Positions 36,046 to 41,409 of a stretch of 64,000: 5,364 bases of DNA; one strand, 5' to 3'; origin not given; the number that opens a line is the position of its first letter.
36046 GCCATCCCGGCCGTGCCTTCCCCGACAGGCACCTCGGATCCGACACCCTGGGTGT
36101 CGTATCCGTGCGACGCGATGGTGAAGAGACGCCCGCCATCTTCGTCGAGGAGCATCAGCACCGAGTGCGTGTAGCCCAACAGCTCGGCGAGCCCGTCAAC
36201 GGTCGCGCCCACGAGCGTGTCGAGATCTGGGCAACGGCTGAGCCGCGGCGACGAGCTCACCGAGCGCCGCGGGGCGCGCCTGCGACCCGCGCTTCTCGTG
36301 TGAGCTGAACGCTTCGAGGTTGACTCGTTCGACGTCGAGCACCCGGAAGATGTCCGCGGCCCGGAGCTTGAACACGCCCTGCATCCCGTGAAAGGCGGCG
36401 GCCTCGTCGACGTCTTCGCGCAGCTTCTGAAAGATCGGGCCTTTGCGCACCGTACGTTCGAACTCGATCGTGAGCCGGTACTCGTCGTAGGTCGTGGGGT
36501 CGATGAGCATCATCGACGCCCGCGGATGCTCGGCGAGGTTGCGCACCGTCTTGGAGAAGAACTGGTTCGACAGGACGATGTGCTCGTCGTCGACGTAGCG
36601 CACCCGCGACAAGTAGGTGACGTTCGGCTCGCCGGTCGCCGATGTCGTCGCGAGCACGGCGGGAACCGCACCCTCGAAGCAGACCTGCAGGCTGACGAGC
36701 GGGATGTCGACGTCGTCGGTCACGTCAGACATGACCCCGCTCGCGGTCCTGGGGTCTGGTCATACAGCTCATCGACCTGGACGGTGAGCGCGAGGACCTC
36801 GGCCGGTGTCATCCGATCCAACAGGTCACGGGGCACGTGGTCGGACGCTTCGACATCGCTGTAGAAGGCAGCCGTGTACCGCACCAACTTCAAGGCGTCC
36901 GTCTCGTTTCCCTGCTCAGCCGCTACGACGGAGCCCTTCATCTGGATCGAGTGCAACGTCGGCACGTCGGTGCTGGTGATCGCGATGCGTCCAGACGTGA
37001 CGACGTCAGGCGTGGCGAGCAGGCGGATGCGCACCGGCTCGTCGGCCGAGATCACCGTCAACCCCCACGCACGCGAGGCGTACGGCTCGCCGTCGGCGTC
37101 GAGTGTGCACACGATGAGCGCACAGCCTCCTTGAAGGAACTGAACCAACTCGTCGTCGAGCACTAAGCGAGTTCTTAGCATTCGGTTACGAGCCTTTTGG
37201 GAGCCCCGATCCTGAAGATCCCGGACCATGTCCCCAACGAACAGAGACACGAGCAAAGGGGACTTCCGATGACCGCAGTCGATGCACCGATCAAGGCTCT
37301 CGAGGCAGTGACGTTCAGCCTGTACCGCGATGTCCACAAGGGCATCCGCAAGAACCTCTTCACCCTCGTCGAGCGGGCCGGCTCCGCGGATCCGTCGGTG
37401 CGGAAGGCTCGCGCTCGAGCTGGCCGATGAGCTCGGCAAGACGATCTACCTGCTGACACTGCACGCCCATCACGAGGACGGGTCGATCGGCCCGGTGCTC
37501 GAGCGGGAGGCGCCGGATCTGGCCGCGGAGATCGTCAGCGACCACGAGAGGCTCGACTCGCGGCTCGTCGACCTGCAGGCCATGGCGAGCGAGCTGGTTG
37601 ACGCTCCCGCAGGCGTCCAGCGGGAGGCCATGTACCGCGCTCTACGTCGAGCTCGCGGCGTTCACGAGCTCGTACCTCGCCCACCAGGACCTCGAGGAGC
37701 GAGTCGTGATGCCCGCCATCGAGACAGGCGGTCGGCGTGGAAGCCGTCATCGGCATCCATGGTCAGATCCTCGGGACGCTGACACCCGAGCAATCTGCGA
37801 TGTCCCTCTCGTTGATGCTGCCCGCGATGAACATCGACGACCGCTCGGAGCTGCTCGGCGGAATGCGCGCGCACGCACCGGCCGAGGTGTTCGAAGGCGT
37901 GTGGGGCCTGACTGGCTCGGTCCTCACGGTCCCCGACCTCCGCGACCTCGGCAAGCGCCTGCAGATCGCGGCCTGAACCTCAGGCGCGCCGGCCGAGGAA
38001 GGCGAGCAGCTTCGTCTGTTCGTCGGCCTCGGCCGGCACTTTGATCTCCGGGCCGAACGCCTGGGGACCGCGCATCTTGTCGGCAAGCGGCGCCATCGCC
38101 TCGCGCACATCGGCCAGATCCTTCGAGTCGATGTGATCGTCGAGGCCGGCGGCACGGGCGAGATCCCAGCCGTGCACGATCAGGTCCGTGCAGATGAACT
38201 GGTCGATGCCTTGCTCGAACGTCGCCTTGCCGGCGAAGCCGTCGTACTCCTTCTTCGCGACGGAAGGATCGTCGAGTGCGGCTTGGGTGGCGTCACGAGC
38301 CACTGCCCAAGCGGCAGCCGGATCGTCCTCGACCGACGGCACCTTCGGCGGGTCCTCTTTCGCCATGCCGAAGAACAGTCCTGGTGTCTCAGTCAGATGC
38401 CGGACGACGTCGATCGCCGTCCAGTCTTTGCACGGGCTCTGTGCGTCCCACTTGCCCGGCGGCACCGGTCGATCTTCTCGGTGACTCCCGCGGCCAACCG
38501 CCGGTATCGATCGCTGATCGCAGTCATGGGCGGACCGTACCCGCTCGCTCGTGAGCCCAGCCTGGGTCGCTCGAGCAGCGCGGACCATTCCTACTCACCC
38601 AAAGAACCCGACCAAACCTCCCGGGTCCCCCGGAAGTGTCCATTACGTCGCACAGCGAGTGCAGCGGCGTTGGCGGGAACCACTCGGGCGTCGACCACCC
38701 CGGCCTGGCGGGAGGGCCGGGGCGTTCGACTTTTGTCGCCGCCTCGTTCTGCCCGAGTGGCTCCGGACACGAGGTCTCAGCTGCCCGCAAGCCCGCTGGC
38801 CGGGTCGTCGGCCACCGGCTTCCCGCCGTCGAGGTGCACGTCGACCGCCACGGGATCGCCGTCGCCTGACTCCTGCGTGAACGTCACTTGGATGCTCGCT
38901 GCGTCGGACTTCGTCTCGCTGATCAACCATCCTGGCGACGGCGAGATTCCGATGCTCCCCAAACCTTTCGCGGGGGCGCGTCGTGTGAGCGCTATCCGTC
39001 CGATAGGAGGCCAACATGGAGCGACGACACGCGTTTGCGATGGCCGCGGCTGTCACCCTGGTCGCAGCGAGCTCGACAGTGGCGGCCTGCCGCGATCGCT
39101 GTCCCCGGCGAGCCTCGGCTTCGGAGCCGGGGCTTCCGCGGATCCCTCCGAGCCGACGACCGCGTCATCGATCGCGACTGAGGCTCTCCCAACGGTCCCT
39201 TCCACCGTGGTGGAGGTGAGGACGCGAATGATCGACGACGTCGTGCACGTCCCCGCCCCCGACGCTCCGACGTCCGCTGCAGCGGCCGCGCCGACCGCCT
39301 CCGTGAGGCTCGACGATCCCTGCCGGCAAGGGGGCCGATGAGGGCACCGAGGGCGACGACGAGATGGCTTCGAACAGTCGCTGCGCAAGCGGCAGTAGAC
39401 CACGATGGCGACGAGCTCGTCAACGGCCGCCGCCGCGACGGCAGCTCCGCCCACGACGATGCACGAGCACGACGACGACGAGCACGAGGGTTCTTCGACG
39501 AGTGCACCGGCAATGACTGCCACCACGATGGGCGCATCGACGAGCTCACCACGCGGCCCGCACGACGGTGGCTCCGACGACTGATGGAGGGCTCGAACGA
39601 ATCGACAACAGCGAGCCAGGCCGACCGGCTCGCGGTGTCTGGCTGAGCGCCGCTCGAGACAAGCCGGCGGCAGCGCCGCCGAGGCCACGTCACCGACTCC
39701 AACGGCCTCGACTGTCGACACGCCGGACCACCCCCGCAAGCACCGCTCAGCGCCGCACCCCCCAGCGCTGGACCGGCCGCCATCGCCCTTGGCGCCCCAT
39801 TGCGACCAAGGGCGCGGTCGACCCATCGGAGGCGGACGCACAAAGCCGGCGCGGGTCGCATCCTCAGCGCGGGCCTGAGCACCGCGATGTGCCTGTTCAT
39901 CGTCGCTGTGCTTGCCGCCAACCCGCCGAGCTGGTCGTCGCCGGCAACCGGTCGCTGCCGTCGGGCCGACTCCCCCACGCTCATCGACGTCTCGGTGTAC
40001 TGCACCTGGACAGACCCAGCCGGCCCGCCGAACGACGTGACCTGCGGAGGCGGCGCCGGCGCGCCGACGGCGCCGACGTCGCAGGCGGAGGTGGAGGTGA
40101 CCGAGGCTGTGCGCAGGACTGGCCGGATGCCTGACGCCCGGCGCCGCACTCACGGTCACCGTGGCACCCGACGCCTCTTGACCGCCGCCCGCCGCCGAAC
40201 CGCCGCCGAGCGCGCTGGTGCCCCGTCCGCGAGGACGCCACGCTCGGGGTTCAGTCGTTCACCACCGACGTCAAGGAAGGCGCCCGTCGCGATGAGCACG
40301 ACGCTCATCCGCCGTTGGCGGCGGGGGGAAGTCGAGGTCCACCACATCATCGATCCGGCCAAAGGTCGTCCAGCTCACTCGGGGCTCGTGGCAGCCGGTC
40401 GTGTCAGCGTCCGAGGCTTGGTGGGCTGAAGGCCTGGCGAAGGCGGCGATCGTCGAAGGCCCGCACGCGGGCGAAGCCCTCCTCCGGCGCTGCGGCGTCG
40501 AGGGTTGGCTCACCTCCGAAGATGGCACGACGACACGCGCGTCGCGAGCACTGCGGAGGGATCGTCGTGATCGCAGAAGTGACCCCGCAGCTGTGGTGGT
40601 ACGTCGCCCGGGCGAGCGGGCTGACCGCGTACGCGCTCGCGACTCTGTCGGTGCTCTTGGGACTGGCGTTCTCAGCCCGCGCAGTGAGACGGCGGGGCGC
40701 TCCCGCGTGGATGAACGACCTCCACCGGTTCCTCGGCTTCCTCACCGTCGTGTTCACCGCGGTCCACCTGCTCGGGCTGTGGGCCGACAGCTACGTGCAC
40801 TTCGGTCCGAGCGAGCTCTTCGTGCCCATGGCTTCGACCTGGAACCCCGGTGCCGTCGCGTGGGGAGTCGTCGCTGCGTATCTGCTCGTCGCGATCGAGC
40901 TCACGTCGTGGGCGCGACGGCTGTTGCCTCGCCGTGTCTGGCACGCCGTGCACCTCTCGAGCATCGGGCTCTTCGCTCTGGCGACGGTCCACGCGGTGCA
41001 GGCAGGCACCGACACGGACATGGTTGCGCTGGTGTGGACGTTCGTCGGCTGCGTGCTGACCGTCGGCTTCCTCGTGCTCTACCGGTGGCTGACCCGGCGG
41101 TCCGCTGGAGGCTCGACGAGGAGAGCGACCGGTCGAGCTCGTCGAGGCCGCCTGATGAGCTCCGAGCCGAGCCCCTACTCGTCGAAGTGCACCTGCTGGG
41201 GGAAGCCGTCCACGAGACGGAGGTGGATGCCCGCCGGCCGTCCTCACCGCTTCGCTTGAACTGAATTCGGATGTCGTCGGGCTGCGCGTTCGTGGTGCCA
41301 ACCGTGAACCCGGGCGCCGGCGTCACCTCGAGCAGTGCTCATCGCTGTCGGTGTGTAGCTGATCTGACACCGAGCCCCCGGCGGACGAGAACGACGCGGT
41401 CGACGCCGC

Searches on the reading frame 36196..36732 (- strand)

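Call 65: search_protein_families(library=pfam, proteins=[window:36196-36732:-], max_evalue=0.00001)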
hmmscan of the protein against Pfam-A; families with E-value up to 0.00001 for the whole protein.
window:36196-36732:- (178 aa): 1 family
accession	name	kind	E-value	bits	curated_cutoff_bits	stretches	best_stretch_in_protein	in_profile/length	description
PF01243.27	PNPOx_N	-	4.1e-12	47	28.1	1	20-90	10-72/120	Pyridoxamine 5'-phosphate oxidase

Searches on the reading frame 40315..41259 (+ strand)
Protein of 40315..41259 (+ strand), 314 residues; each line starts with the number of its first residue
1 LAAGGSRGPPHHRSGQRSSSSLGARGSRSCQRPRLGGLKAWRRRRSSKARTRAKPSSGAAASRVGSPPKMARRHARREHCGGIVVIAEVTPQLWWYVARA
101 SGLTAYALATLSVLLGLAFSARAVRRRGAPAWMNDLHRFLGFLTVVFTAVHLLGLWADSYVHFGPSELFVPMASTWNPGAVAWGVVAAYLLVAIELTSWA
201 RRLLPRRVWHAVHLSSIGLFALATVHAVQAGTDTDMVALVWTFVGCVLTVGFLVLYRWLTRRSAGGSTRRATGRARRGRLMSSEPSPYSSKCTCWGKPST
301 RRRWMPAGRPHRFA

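Call 65: search_protein_families(library=pfam, proteins=[window:40315-41259:+], max_evalue=0.00001)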
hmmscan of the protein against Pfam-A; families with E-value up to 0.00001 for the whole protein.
window:40315-41259:+ (314 aa): 1 family
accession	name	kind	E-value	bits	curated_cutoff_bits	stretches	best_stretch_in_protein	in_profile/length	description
PF01794.25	Ferric_reduct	-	4.6e-07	30.4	28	1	102-223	2-120/121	Ferric reductase like transmembrane component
